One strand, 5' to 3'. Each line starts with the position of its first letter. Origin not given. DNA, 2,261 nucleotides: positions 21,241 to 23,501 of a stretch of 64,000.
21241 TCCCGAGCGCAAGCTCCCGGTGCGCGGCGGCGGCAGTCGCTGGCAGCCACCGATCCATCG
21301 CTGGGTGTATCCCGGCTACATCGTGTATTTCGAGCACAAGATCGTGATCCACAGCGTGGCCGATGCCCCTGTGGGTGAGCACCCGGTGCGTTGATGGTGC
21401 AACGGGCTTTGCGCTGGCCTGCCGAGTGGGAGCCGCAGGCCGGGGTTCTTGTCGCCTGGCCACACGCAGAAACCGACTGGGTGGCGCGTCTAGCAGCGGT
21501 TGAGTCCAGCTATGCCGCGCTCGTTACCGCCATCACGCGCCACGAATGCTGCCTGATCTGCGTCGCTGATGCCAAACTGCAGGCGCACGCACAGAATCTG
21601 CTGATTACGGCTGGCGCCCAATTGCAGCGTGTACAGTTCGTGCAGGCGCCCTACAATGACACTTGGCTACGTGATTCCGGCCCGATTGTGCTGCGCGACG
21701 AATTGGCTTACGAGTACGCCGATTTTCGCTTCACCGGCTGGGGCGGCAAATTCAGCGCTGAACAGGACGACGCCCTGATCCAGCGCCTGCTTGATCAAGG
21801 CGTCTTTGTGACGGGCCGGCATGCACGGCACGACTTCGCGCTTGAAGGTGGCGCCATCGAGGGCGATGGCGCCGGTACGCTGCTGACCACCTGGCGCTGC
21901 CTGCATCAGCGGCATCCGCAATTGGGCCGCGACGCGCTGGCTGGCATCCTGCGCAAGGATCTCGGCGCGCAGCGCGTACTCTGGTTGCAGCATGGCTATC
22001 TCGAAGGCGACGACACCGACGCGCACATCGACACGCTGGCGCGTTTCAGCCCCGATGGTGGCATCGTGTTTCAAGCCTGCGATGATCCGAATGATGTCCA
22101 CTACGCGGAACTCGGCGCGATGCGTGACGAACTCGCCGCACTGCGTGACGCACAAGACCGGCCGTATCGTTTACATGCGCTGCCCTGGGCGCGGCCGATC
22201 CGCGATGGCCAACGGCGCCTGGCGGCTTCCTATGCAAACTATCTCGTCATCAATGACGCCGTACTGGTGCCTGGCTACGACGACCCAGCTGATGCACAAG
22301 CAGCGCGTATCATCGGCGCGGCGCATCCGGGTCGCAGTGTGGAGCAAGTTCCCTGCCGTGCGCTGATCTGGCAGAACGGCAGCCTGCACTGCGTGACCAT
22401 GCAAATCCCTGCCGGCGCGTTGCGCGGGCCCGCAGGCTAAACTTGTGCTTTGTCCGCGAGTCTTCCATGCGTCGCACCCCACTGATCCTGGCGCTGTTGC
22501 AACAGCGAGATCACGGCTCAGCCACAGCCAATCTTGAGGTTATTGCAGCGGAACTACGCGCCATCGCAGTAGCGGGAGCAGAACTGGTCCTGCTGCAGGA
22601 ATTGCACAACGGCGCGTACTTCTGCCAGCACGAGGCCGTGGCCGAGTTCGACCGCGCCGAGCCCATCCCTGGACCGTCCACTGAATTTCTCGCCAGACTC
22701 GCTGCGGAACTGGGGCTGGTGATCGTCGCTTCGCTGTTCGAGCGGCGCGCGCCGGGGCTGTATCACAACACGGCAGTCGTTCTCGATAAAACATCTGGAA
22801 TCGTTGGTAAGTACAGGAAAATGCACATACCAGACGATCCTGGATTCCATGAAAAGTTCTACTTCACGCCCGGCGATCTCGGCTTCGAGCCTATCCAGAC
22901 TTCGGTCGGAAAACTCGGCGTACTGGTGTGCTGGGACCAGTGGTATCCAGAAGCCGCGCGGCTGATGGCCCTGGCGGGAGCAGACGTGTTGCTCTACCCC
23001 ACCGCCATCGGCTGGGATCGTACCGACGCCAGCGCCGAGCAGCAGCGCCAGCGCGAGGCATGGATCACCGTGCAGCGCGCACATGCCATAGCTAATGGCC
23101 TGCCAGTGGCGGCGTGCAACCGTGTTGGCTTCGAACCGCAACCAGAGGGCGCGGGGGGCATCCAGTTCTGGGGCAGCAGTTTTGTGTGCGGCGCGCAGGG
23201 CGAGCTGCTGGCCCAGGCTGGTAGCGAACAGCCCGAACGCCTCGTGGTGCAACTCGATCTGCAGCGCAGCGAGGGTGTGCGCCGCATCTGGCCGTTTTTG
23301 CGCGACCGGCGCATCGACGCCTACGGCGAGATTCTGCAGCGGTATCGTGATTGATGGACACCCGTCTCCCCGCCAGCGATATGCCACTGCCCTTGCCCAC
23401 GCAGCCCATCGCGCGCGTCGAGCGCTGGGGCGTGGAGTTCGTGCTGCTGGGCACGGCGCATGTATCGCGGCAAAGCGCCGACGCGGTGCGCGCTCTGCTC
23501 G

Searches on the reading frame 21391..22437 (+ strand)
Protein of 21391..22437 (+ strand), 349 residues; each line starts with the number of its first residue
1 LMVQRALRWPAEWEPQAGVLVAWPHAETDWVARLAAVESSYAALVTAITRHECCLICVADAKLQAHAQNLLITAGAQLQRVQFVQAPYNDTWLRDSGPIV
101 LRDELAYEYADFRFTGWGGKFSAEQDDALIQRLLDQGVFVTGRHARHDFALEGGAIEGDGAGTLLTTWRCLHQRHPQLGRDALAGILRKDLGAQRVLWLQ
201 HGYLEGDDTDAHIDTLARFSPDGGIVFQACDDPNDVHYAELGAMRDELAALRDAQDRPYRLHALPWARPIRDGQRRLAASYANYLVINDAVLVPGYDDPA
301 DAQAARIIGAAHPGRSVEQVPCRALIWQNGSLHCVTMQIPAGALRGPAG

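Call 11: search_protein_families(library=pfam, max_evalue=1, proteins=[window:21391-22437:+])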
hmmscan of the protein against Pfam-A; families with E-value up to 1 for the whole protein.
window:21391-22437:+ (349 aa): 1 family
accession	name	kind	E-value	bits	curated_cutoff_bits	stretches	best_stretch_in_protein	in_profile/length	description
PF04371.20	PAD_porph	-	8e-109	364.2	25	1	8-340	1-321/321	Porphyromonas-type peptidyl-arginine deiminase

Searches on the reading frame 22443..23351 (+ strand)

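Call 11: search_protein_families(library=pfam, max_evalue=1, proteins=[window:22443-23351:+])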
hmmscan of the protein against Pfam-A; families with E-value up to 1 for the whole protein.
window:22443-23351:+ (303 aa): 1 family
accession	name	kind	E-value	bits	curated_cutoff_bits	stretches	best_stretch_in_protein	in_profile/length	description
PF00795.27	CN_hydrolase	-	1.2e-55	189.1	23.2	1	17-280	3-255/256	Carbon-nitrogen hydrolase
